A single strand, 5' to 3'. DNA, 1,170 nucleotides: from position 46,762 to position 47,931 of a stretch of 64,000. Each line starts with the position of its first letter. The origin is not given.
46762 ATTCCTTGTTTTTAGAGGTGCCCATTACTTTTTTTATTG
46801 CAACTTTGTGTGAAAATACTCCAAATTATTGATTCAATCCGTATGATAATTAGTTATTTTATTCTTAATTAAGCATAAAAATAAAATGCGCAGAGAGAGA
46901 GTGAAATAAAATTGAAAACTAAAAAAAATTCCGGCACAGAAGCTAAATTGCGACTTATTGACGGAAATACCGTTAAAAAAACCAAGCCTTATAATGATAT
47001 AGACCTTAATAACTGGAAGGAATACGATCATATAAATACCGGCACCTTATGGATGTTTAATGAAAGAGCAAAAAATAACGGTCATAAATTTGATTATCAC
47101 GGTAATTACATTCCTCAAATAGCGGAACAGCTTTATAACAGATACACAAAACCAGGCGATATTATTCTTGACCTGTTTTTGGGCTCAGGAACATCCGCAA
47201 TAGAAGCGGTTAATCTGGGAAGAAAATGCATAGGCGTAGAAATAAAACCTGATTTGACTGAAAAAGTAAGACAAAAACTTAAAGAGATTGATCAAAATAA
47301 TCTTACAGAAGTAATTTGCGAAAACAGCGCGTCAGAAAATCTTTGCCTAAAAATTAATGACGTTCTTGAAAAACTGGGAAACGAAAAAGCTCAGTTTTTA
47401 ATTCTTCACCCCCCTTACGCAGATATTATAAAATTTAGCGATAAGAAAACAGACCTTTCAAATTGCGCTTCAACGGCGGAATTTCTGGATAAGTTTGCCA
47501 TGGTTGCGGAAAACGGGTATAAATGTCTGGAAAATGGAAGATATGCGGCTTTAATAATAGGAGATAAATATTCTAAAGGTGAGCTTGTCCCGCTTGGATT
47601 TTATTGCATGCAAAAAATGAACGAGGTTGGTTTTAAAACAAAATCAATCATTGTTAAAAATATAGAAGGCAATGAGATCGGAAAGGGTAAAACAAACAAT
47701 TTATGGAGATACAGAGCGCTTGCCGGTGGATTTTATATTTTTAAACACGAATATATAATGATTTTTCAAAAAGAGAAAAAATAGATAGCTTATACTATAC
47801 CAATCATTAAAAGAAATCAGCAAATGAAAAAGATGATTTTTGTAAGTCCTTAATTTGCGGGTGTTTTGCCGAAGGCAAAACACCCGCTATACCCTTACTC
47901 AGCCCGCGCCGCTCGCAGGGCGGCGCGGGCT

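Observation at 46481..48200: Solitary DNA-methyltransferase gene bracketed by inverted family-C repeats, between oriC/dnaN and tRNA-Leu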

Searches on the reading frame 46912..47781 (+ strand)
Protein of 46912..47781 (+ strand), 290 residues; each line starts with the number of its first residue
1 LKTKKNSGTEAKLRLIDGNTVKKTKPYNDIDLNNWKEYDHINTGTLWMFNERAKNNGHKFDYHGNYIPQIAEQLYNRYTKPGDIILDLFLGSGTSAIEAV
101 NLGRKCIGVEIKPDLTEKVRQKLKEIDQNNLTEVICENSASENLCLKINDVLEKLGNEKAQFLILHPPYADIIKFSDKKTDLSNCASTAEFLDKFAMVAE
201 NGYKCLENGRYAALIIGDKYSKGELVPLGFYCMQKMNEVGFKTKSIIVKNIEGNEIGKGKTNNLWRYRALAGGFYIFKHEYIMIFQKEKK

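Call 6: search_protein_families(library=pfam, proteins=[window:46912-47781:+], max_evalue=0.1)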
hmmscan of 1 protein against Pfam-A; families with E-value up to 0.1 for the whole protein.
window:46912-47781:+ (290 aa): 8 families
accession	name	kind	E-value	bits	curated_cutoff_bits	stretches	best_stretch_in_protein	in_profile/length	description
PF01555.25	N6_N4_Mtase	-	9.9e-21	75.1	26.7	2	28-116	125-216/221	DNA methylase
PF03602.21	Cons_hypoth95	-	2.2e-05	24.6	24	1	82-171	42-125/182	Conserved hypothetical protein 95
PF01170.24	UPF0020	-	0.00034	20.8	22.3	1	79-140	26-85/197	RMKL-like, methyltransferase domain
PF13649.12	Methyltransf_25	-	0.0086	17.2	27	1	85-128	1-46/97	Methyltransferase domain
PF08241.18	Methyltransf_11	-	0.013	16.6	21.2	0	87-132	2-44/95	Methyltransferase domain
PF01135.25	PCMT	-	0.047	13.9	20.3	1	79-132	71-127/210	Protein-L-isoaspartate(D-aspartate) O-methyltransferase (PCMT)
PF02475.24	TRM5-TYW2_MTfase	-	0.07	13.5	28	0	77-135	32-92/164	TRM5/TYW2 methyltransferase domain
PF10226.14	CCDC85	-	0.097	12.8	23.8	0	102-152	97-144/192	CCDC85 family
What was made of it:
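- On PF01555 N6/N4 DNA methyltransferase: The score is 75.1 bits against 26.7 (call 6).
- Checked: ORF 46912-47784 (+), TTG start, 290 aa. Pfam PF01555 N6_N4_Mtase scores 75.1 bits against a cut-off of 26.7 (call 6).
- PF01555 at 75 bits (call 6). There are weak Pfam hits to Cons_hypoth95 and UPF0020 (call 6). PF01555 is the only family above its curated cut-off (call 6).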

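Call 7: search_protein_families(library=ncbifam, proteins=[window:46912-47781:+], max_evalue=0.1)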
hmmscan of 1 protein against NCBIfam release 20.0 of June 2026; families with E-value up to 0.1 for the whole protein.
window:46912-47781:+ (290 aa): 14 families
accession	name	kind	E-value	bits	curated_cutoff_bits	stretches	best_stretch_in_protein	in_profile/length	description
NF050803.1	DnaMtaseCcrMCaul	equivalog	2.5e-09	36.5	830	1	51-152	175-276/350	adenine-specific DNA-methyltransferase CcrM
NF010253.0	PRK13699.1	subfamily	4e-07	29.9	244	1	73-129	155-211/226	DNA methyltransferase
NF008572.0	PRK11524.1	equivalog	8.7e-07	28.3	292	1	37-124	169-257/294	adenine-specific DNA-methyltransferase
TIGR01177.1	TIGR01177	hypoth_equivalog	7e-06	25.6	316.55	1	55-177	155-266/330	TIGR01177 family methyltransferase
NF043040.1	corrin_prot_MT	hypoth_equivalog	3.8e-05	23.2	180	1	67-132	27-92/216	corrinoid protein-associated methyltransferase CpaM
NF001790.0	PRK00517.3-3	equivalog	0.0007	19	269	1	73-122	114-164/262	50S ribosomal protein L11 methyltransferase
NF011528.0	PRK14968.1-2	equivalog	0.0014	18.2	171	1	80-171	37-119/205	putative methyltransferase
NF047649.1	MTase_UXPK_star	exception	0.0043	16.1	460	1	80-148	76-144/283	methyltransferase/UXPK-star double selenoprotein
NF009639.0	PRK13168.1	equivalog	0.0049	15.8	458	1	80-137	299-355/446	23S rRNA (uracil(1939)-C(5))-methyltransferase RlmD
NF041820.1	daptide_MTase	equivalog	0.008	15.7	175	1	81-129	36-84/243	daptide-type RiPP biosynthesis methyltransferase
NF007915.0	PRK10629.1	equivalog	0.014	15.1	89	1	221-250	44-73/127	EnvZ/OmpR regulon moderator MzrA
NF011529.0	PRK14968.1-3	equivalog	0.04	13.3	162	1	79-136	32-86/198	putative methyltransferase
NF040538.1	methyl_ArsM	equivalog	0.057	12.6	500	1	77-154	57-138/356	arsinothricin biosynthesis methyltransferase ArsM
NF002910.0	PRK03522.2-3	equivalog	0.08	11.9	558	0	83-137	236-292/383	23S rRNA (uracil(747)-C(5))-methyltransferase RlmC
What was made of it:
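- Closest known: Conserved orphan DNA methyltransferases. Different: The CcrM model scores 36.5 bits against a cut-off of 830 (call 7).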

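Call 10: find_homologous_proteins(query=window:46912-47781:+)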
Query window:46912-47781:+ (290 aa): 7842 proteins with E <= 0.001 among 8000 candidates; the best 120 are listed.
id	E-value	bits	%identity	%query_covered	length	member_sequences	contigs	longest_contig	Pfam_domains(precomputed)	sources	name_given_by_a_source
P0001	7.1e-194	661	100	100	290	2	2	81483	PF03602.22,PF01555.25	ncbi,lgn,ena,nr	ncbi:MAG TPA: DNA methyltransferase [Candidatus Gastranaerophilales bacterium]|nr:DNA methyltransfer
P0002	1.1e-156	539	79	100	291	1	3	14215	PF01555.25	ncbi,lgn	-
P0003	3.4e-155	534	80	100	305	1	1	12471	PF01555.25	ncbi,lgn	-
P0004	8.9e-155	533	80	100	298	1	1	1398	PF03602.22,PF01555.25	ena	-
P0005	9.7e-154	529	80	100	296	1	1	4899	PF01170.25,PF01555.25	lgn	-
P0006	3.2e-153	527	77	100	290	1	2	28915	PF01555.25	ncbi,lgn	-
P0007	9.4e-153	526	79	100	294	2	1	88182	PF01555.25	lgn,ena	-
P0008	1.4e-150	519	78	100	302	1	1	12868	PF01555.25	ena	-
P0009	3.9e-142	491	72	99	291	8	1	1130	PF03602.22,PF01555.25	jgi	-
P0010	4.6e-141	488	78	96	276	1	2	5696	PF03602.22,PF01555.25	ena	-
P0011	1.1e-140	486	76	96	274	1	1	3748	PF01555.25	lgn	-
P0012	5.2e-140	484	73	99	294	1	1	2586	PF03602.22,PF01555.25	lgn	-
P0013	7.8e-140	483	73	98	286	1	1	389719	PF01555.25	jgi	jgi:16S rRNA G966 N2-methylase RsmD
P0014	1.7e-139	482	78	94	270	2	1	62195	PF03602.22,PF01555.25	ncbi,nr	ncbi:MAG: hypothetical protein A2Y25_12115 [Candidatus Melainabacteria bacterium GWF2_37_15]|nr:MAG:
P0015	2.7e-139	482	74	97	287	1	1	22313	PF01555.25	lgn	-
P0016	3.2e-139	481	73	99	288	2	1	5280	PF01555.25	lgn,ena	-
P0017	4.5e-139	481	72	99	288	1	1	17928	PF01555.25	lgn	-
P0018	8.5e-139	480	75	95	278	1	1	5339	PF01555.25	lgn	-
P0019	9.7e-139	480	72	99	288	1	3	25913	PF01555.25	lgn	-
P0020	1.0e-138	480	72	99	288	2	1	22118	PF01555.25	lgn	-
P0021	1.3e-138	479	75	96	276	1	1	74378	PF03602.22,PF01555.25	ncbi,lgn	-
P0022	4.9e-138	478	73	95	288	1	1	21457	PF03602.22,PF01555.25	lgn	-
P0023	1.8e-137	476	77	93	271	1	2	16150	PF03602.22,PF01555.25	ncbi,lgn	-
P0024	3.7e-137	475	71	99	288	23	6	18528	PF03602.22,PF01555.25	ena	-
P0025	4.3e-137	474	71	99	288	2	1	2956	PF01555.25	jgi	-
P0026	4.7e-137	474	70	99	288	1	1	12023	PF01555.25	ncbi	-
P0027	7.4e-136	470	74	95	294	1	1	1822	PF01555.25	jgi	-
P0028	8.5e-136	470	75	96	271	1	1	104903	PF03602.22,PF01555.25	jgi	-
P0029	8.8e-136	470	71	98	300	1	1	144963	PF01555.25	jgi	-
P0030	1.4e-135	469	69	99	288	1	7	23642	PF00398.27,PF01170.25,PF02475.24,PF01555.25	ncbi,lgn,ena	-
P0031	1.7e-135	469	71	96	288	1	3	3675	PF00398.27,PF01170.25,PF02475.24,PF01555.25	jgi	-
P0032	1.7e-135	469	75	96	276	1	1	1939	PF01555.25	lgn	-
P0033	3.1e-135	468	71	99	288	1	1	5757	PF03602.22,PF01555.25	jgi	jgi:16S rRNA G966 N2-methylase RsmD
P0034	4.8e-135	468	72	98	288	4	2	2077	PF01555.25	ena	-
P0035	6.2e-135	467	69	99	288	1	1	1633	PF01555.25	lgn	-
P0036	1.2e-134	466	72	96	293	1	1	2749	PF01555.25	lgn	-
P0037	2.3e-134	466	69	98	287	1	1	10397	PF01555.25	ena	-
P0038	2.8e-134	465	69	99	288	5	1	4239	PF02475.24,PF01555.25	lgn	-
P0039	2.6e-133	462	70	98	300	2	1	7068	PF03602.22,PF01555.25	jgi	-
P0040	3.0e-133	462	70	98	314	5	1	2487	PF01170.25,PF01555.25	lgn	-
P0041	3.4e-133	462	72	97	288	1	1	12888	PF01555.25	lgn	-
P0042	8.4e-133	460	72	96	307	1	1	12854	PF03602.22,PF01555.25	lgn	-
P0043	2.6e-131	456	71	96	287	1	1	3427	PF00398.27,PF01555.25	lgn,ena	-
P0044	5.4e-131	454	72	95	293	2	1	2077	PF03602.22,PF02475.24,PF01555.25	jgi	-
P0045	2.3e-130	452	69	96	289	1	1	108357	PF01555.25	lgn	-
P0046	4.0e-130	452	69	99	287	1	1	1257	PF01555.25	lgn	-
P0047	5.4e-130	451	70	95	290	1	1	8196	PF03602.22,PF02475.24,PF01555.25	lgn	-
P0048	1.3e-129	450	72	95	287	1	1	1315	PF01555.25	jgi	jgi:16S rRNA G966 N2-methylase RsmD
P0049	3.7e-129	448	67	99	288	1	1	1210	PF02475.24,PF01555.25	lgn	-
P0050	7.0e-129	448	81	84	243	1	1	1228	PF03602.22,PF01170.25,PF01555.25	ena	-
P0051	2.4e-127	442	69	96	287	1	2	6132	PF00398.27,PF03602.22,PF01555.25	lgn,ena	-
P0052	5.1e-127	441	67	96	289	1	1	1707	PF00398.27,PF01555.25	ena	-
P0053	8.1e-127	441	69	96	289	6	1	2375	PF01555.25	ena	-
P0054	1.0e-126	440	67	99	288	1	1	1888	PF01555.25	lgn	-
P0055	1.1e-126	440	70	95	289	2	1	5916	PF01555.25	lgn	-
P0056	6.3e-126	438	67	96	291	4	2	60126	PF01555.25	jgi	-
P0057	7.3e-126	438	67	95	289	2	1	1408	PF01555.25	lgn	-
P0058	1.0e-125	437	68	96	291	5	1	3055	PF01555.25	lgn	-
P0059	1.1e-125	437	65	98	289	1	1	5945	PF01555.25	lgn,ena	-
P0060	1.2e-125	437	65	98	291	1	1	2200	PF01555.25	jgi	-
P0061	4.1e-125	435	69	95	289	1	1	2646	PF01555.25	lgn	-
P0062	6.2e-125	435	67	99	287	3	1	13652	PF01555.25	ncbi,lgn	-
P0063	7.5e-124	431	70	92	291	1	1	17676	PF01555.25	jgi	-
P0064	1.1e-122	427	69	94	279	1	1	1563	PF01555.25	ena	-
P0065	1.5e-122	427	67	96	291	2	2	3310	PF01555.25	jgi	-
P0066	2.3e-122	426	68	93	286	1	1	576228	PF01555.25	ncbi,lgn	-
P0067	6.5e-122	425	66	95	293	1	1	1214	PF01555.25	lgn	-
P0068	1.1e-121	424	65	96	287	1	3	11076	PF01555.25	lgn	-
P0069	3.1e-121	422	64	99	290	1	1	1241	PF02475.24,PF01555.25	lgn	-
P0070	9.6e-121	421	65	98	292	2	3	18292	PF01555.25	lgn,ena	-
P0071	2.4e-120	420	65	99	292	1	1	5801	PF01555.25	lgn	-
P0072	5.1e-120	418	66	99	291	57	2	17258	PF01555.25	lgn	-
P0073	1.5e-119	417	67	92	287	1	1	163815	PF02475.24,PF01555.25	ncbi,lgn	-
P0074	4.6e-119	415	64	98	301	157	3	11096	PF01555.25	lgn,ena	-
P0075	5.6e-119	415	66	95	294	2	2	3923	PF02475.24,PF01555.25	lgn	-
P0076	5.9e-119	415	64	98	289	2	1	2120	PF03602.22,PF01170.25,PF01555.25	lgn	-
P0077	7.5e-119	415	64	97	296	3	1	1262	PF01555.25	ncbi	-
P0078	1.5e-118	414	66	96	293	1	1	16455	PF01555.25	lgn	-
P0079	5.2e-118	412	66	92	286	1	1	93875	PF01555.25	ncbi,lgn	ncbi:MAG: DNA methyltransferase [Cyanobacteriota bacterium]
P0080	5.4e-118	412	67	92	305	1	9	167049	PF01555.25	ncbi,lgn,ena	-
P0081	6.0e-118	412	63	99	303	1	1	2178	PF01555.25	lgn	-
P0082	6.5e-118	412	64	96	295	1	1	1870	PF01555.25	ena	-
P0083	1.2e-117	411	65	92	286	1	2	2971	PF01555.25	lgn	-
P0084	1.4e-117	410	63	99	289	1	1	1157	PF01555.25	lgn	-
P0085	1.6e-117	410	67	92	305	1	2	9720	PF01555.25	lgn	-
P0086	1.7e-117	410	66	92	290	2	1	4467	PF03602.22,PF02475.24,PF01555.25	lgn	-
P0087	2.0e-117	410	67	92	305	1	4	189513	PF01555.25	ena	-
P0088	2.1e-117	410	66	91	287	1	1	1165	PF03602.22,PF02475.24,PF01555.25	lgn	-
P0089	4.2e-117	409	63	99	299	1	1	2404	PF01555.25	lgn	-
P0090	6.7e-117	408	65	92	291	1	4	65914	PF03602.22,PF01555.25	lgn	-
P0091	7.9e-117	408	63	100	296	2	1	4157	PF01555.25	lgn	-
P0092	2.1e-116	407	63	99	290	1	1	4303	PF01555.25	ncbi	ncbi:MAG: DNA methyltransferase [Candidatus Gastranaerophilaceae bacterium]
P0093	2.2e-116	407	64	99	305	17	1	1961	PF01555.25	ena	-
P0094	2.7e-116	406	63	99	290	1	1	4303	PF01555.25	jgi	jgi:16S rRNA G966 N2-methylase RsmD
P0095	2.7e-116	406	61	99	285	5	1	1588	PF01555.25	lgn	-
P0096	4.5e-116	405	63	99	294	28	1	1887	PF01555.25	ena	-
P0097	9.3e-116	404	62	99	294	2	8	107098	PF01555.25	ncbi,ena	-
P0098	1.5e-115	404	68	91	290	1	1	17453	PF01555.25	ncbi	-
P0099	1.6e-115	404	63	99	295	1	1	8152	PF01555.25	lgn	-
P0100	1.6e-115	404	63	98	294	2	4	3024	PF01555.25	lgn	-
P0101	2.0e-115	403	63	99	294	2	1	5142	PF01555.25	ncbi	-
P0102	2.4e-115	403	63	99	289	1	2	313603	PF01555.25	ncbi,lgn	-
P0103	3.1e-115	403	62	99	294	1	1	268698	PF01555.25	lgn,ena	-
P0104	3.5e-115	403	67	92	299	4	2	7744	PF03602.22,PF02475.24,PF01555.25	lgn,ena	-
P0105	3.6e-115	403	62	98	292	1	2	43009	PF01555.25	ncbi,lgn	ncbi:MAG: DNA methyltransferase [Candidatus Gastranaerophilales bacterium]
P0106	3.8e-115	402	62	99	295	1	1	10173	PF01555.25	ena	-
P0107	4.1e-115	402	62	99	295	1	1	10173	PF01555.25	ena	-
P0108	4.5e-115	402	62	98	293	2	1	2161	PF01555.25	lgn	-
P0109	4.7e-115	402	63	98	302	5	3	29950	PF01555.25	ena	-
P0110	4.8e-115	402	62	99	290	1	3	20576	PF03602.22,PF02475.24,PF01555.25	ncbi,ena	-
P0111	7.2e-115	402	61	99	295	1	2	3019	PF01555.25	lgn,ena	-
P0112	7.5e-115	401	63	96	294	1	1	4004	PF01555.25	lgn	-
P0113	7.6e-115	401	62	96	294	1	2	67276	PF01555.25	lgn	-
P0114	1.0e-114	401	63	95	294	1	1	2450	PF01555.25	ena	-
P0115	1.3e-114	401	64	92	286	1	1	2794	PF01555.25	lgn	-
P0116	1.3e-114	401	65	92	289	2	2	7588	PF01555.25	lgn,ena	-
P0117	1.8e-114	400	61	99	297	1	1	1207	PF01555.25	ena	-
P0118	2.2e-114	400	64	92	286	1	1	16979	PF01555.25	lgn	-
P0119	2.3e-114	400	66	92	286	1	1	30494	PF01555.25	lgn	-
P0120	2.5e-114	400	63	99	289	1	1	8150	PF01555.25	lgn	-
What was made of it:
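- JGI names some homologues RsmD (call 10).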

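Call 11: search_solved_structures(query=window:46912-47781:+, max_evalue=1, show_alignments=2)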
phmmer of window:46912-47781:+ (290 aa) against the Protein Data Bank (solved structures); distinct sequences matched with E-value up to 1: 38.
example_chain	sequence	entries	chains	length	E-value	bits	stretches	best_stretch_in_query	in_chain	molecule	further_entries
2zie_A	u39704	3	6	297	2.1e-09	40.6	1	64-123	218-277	Putative modification methylase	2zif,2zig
1g60_A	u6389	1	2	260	9.4e-07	31.9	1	44-124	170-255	Adenine-specific Methyltransferase MboIIA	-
6pbd_A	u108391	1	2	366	5.8e-06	29.3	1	76-124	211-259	Modification methylase CcrMI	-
5hek_A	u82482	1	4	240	1.7e-05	27.8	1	70-123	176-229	Adenine specific DNA methyltransferase (DpnA)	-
5hfj_A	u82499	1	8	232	2.1e-05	27.5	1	70-123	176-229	Adenine specific DNA methyltransferase (DpnA)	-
1ufk_A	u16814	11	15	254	4.9e-05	26.3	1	69-119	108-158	TT0836 protein | Ribosomal protein L11 methyltransferase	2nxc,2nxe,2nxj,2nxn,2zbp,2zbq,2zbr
1eg2_A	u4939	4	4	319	5.7e-05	26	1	45-131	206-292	MODIFICATION METHYLASE RSRI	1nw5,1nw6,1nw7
3cjt_A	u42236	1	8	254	6.4e-05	25.9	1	70-119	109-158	Ribosomal protein L11 methyltransferase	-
9c3u_A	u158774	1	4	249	0.00012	25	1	22-113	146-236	Methyltransferase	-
1nw8_A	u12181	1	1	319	0.00012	25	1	45-131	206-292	MODIFICATION METHYLASE RSRI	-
8urk_A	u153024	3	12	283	0.00015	24.7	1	22-114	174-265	Methyltransferase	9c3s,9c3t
5e71_A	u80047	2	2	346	0.00072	22.4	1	65-133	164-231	N2, N2-dimethylguanosine tRNA methyltransferase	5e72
1boo_A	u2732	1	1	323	0.0014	21.5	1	69-127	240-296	PROTEIN (N-4 CYTOSINE-SPECIFIC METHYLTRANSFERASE PVU II)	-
8s9m_A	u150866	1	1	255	0.002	21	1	70-123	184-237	DNA cytosine-N4 methyltransferase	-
8s9n_A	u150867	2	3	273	0.0022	20.8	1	70-123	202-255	DNA cytosine-N4 methyltransferase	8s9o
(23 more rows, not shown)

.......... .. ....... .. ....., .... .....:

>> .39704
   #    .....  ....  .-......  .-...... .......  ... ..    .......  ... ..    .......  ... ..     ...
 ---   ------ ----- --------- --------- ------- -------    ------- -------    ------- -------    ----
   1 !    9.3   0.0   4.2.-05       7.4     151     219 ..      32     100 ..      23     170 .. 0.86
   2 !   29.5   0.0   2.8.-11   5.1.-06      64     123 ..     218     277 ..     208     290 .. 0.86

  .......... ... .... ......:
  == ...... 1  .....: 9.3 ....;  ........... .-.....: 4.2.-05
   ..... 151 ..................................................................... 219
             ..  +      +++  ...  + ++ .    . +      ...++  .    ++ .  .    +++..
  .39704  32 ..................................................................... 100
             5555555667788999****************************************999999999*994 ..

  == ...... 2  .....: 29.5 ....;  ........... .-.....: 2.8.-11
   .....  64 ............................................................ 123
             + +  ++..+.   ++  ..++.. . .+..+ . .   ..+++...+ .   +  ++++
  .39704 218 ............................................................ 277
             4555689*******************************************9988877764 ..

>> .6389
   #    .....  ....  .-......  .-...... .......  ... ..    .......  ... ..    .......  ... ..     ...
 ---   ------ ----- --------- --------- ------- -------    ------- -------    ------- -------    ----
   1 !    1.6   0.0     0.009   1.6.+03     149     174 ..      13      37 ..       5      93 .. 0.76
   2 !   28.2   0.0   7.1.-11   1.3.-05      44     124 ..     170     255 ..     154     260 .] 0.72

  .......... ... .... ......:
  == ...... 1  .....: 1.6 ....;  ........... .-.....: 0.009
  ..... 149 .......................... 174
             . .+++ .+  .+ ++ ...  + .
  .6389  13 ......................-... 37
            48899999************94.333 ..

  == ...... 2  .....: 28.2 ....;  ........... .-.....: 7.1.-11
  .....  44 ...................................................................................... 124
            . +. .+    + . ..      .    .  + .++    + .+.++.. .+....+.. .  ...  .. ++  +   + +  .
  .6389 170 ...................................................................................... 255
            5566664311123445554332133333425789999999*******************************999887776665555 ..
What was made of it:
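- On PF01555 N6/N4 DNA methyltransferase: The HMM matches in two swapped pieces (calls 6, 11).
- Closest known: Beta-class N6/N4 DNA methyltransferases. Same: The motif X-I region matches best (calls 6, 11).
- The best solved relatives are beta-class DNA methylases: TTHA0409, M.MboIIA, CcrM, DpnA and RsrI (call 11). Every top sequence hit in the PDB is a DNA methylase (call 11).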

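Call 12: find_encoding_contigs(protein=P0007, flank=5000, max_places=3)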
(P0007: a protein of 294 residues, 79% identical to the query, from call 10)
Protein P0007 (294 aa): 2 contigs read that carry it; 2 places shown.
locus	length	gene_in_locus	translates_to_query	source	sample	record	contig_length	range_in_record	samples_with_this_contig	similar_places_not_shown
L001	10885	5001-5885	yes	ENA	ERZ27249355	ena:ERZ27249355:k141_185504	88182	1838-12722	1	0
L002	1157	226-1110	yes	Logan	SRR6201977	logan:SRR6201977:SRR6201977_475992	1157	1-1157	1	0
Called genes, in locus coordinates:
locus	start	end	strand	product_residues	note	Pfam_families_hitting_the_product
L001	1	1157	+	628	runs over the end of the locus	PF16260:DUF4914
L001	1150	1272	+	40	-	-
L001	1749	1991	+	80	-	PF07929:PRiA4_ORF3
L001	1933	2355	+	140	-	-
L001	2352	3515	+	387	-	-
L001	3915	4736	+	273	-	PF01048:PNP_UDP_1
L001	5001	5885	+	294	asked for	PF01555:N6_N4_Mtase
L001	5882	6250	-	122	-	PF12844:HTH_19 (weak), PF13560:HTH_31 (weak), PF01381:HTH_3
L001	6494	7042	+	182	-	PF01812:5-FTHF_cyc-lig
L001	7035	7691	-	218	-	PF00413:Peptidase_M10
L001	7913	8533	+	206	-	PF07238:PilZ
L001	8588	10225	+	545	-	PF19864:Radical_SAM_N2, PF04055:Radical_SAM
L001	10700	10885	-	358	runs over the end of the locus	PF01075:Glyco_transf_9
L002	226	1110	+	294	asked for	PF01555:N6_N4_Mtase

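Call 13: find_encoding_contigs(protein=P0013, flank=5000, max_places=3)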
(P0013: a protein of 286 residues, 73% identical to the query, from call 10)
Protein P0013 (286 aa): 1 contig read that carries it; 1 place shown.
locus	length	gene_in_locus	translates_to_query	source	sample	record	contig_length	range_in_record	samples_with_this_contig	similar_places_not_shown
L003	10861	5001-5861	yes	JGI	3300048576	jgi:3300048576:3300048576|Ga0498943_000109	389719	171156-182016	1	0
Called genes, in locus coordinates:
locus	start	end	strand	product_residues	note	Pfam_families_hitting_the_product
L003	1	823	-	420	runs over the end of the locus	PF25948:DUF7986, PF02810:SEC-C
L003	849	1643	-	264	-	PF02578:Cu-oxidase_4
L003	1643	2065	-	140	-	-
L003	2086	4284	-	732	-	PF00912:Transgly, PF00905:Transpeptidase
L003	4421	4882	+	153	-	-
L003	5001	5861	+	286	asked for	PF01555:N6_N4_Mtase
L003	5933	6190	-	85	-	PF13240:Zn_Ribbon_1 (weak)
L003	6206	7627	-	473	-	-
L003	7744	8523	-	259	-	-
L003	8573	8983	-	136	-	-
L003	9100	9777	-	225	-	-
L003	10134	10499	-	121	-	-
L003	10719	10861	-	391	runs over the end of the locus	-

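Call 14: find_encoding_contigs(protein=P0006, flank=5000, max_places=3)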
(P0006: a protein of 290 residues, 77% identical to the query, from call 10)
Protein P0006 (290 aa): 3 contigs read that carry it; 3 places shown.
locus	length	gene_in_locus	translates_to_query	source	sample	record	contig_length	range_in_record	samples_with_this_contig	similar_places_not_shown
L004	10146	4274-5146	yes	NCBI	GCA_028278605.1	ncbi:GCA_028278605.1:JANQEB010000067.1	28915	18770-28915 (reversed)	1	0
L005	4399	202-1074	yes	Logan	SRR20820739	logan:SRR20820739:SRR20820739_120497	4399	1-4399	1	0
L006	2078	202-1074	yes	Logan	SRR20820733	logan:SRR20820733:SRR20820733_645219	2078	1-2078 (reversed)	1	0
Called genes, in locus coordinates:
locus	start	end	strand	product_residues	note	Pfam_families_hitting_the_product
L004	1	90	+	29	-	?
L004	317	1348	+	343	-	PF00318:Ribosomal_S2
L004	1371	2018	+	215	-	PF00889:EF_TS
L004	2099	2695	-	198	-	-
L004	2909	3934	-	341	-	PF00044:Gp_dh_N, PF02800:Gp_dh_C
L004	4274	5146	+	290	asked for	PF01555:N6_N4_Mtase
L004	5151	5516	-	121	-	PF13560:HTH_31 (weak), PF01381:HTH_3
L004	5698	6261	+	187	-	PF01812:5-FTHF_cyc-lig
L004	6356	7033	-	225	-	PF00072:Response_reg, PF00196:GerE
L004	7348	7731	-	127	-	-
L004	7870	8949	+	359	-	PF00528:BPD_transp_1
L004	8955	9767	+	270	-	PF01790:LGT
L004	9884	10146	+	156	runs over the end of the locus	PF22811:Zn_ribbon_NrdR, PF03477:ATP-cone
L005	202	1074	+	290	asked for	PF01555:N6_N4_Mtase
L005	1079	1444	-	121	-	PF13560:HTH_31 (weak), PF01381:HTH_3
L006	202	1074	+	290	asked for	PF01555:N6_N4_Mtase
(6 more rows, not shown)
